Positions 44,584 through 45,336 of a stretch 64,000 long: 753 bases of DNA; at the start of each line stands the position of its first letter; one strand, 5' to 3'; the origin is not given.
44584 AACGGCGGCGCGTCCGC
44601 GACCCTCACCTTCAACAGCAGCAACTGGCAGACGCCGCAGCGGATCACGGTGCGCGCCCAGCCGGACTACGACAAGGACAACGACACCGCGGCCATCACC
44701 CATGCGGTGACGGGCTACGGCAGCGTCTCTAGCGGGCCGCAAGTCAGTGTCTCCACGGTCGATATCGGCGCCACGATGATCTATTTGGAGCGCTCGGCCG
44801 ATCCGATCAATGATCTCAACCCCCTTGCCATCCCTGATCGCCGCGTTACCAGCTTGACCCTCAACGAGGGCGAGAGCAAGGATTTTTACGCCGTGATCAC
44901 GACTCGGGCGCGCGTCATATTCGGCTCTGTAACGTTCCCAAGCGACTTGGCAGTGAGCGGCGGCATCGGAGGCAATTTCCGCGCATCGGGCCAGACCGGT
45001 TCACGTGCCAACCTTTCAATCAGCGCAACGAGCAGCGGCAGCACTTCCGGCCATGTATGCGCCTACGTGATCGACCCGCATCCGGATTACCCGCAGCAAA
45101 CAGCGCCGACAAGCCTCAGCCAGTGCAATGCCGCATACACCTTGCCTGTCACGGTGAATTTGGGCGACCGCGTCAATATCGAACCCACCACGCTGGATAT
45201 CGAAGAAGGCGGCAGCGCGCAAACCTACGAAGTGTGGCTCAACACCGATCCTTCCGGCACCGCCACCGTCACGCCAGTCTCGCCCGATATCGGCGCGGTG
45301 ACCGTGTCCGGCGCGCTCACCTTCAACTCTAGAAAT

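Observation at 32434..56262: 7942-aa autotransporter whose passenger is built from Calx-beta/Ig-like repeats rather than a beta-helix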

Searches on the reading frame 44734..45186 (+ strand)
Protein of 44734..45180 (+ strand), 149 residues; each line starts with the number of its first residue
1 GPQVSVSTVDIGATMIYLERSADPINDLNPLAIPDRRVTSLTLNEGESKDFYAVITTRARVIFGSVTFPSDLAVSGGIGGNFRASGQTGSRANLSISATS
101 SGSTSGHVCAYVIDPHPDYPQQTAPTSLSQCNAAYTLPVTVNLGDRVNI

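Call 62: search_protein_families(library=pfam, proteins=[window:44734-45180:+], max_evalue=0.001)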
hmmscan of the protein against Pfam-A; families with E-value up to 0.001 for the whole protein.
window:44734-45180:+ (149 aa): 0 families

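Call 91: search_solved_structures(query=window:44749-45186:+, max_evalue=1)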
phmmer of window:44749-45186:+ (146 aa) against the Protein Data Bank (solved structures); distinct sequences matched with E-value up to 1: 5.
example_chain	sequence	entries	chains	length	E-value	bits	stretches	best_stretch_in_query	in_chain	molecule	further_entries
9vca_L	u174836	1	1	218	0.15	15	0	83-117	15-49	Monoclonal IgG antibody light chain fragment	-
9k3t_l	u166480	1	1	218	0.56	13.1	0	83-116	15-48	Fab 2228 light chain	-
1wrg_A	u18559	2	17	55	0.61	13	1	37-64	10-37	Light-harvesting protein B-880, beta chain | Light-harvesting protein B-870 beta chain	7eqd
7oy8_1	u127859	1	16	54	0.62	13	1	37-64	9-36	Light-harvesting protein B-870 beta chain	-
4cvb_A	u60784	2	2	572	0.71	12.8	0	31-111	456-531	ALCOHOL DEHYDROGENASE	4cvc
